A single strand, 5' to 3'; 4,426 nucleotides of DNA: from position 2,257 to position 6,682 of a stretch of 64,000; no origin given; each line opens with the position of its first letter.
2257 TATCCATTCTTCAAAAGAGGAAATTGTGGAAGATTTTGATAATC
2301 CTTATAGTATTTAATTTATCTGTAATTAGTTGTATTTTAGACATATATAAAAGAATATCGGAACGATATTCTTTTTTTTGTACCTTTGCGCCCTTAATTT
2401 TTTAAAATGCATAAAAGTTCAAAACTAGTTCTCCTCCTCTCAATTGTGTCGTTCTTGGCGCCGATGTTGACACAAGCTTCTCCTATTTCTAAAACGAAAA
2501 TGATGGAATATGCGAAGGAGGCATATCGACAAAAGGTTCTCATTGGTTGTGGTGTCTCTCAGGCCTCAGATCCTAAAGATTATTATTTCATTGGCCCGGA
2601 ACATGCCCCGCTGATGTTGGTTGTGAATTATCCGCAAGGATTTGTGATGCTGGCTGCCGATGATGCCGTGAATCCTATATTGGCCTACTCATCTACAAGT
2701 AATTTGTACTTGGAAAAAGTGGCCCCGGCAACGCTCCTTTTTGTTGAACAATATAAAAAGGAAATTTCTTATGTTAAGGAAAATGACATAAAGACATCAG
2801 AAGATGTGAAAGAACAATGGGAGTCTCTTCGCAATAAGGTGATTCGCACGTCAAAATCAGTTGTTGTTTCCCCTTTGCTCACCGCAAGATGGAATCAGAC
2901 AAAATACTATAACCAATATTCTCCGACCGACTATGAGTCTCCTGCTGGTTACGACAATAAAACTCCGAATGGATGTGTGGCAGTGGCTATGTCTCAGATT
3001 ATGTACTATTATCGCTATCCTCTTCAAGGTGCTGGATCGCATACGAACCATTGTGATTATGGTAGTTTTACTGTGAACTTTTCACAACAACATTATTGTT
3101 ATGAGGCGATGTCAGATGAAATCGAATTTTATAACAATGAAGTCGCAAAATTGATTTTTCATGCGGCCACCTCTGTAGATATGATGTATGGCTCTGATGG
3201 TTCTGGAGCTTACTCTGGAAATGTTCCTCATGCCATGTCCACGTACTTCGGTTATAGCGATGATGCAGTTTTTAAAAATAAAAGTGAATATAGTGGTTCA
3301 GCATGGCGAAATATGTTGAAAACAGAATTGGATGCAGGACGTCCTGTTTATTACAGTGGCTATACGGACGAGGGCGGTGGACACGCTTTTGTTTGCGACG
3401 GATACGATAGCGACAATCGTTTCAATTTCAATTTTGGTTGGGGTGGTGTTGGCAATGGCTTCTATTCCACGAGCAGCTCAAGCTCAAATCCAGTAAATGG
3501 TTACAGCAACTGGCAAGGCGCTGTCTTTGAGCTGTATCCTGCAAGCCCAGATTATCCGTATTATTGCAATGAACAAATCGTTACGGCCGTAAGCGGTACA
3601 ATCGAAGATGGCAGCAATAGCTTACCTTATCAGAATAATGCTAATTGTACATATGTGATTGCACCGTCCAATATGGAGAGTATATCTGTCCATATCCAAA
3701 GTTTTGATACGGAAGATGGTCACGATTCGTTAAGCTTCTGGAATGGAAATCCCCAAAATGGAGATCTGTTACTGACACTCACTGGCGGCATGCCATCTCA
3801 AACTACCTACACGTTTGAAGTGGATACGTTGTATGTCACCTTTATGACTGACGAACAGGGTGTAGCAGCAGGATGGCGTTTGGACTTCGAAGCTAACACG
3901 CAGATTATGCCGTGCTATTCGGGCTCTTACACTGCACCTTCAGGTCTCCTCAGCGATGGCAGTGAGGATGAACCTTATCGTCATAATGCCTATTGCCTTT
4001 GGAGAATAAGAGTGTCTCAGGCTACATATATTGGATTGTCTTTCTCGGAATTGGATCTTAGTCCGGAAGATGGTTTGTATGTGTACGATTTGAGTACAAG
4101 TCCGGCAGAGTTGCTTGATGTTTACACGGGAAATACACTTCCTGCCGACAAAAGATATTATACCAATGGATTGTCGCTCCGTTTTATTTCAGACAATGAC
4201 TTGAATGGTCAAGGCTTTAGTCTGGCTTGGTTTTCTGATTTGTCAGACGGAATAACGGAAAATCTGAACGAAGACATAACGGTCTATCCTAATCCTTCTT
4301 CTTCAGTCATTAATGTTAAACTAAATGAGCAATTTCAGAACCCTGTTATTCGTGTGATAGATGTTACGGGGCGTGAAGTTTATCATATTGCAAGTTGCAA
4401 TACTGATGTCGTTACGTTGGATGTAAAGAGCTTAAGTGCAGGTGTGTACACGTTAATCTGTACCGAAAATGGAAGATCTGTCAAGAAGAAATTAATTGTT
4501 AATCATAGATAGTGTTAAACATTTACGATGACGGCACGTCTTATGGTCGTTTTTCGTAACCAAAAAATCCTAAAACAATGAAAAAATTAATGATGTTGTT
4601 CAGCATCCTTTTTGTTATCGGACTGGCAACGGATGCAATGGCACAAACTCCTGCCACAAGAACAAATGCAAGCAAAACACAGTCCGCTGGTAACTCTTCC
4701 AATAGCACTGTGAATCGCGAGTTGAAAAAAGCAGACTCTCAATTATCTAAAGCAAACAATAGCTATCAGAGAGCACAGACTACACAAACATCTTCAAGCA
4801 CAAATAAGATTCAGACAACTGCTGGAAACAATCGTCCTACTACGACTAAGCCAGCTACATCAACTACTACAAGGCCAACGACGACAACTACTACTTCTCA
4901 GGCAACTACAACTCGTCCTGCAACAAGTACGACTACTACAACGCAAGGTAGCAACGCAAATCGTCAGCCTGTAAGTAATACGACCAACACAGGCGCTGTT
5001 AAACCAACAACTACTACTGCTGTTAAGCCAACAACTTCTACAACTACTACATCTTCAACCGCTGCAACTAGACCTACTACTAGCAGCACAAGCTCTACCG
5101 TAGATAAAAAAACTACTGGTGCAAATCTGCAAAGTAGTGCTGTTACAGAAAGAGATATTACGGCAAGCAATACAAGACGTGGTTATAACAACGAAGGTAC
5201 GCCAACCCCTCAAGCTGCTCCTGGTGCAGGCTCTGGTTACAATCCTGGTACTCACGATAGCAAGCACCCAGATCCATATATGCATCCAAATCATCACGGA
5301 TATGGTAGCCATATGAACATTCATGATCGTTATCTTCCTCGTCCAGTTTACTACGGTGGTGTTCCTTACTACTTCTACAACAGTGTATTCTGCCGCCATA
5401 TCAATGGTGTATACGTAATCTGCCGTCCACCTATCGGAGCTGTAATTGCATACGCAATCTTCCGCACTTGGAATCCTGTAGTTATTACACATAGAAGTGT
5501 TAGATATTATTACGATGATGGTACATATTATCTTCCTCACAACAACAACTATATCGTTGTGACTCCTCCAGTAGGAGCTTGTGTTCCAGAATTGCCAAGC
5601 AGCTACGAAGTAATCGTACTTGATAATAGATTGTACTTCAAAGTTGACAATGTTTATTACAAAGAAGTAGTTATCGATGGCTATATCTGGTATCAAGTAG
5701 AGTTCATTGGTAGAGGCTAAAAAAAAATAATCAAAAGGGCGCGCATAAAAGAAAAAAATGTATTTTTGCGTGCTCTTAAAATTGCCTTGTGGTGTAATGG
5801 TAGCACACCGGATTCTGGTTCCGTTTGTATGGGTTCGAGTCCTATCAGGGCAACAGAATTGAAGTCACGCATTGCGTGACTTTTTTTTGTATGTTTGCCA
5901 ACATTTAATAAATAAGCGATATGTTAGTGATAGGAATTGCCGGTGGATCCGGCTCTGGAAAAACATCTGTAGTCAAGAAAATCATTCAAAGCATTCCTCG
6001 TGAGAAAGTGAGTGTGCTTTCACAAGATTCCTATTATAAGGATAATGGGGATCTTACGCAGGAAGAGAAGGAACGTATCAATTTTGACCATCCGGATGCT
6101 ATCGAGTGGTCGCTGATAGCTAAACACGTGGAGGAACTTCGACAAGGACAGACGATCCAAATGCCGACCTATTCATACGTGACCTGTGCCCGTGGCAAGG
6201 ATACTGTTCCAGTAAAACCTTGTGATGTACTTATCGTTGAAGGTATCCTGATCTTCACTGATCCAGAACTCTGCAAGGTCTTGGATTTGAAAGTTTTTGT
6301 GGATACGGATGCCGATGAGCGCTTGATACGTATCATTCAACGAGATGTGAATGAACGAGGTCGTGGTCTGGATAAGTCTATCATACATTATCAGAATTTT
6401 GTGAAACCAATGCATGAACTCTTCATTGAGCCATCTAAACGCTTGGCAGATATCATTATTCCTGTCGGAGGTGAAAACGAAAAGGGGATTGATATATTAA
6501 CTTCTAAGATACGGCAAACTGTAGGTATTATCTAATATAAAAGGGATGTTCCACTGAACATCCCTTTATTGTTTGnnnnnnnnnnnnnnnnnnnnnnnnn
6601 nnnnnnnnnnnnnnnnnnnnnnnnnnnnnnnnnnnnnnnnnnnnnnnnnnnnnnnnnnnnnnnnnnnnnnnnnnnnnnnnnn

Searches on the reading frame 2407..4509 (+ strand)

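Call 71: search_protein_families(library=pfam, proteins=[window:2407-4509:+], max_evalue=0.0001)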
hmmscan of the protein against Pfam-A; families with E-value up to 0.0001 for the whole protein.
window:2407-4509:+ (701 aa): 5 families
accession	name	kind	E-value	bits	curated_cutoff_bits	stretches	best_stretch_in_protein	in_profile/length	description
PF01640.23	Peptidase_C10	-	1.2e-54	186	26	1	162-353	1-194/194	Peptidase C10 family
PF00431.26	CUB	-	7.3e-26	91.1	21.4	2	507-607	4-109/110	CUB domain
PF18962.6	Por_Secre_tail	-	2.1e-13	50.8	27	1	626-698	1-75/75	Secretion system C-terminal sorting domain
PF13734.11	Inhibitor_I69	-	1.4e-11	45.1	25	1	24-120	1-98/98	Spi protease inhibitor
PF13529.12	Peptidase_C39_2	-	4.3e-06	27.8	24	0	165-339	3-137/143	Peptidase_C39 like family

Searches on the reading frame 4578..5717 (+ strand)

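Call 71: search_protein_families(library=pfam, proteins=[window:4578-5717:+], max_evalue=0.0001)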
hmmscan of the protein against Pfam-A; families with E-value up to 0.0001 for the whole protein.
window:4578-5717:+ (380 aa): 1 family
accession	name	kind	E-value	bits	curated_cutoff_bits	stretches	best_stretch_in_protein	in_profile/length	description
PF20125.4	DUF6515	-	2e-20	73.9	24.9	1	235-374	40-175/179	Family of unknown function (DUF6515)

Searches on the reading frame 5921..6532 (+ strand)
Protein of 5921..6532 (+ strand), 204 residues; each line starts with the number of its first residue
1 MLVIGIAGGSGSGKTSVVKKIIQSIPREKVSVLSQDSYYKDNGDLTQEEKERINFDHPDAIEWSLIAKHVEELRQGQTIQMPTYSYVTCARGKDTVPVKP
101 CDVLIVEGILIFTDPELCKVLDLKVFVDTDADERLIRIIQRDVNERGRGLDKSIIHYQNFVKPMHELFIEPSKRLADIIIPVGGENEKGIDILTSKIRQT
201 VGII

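Call 71: search_protein_families(library=pfam, proteins=[window:5921-6532:+], max_evalue=0.0001)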
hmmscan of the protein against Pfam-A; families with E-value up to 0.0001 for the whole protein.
window:5921-6532:+ (204 aa): 2 families
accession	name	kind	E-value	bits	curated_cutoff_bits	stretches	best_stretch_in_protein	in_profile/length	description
PF00485.24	PRK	-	7.1e-41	140.6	22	1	3-186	1-193/196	Phosphoribulokinase / Uridine kinase family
PF13238.12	AAA_18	-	5.5e-06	27.3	29.4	1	4-147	1-117/128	AAA domain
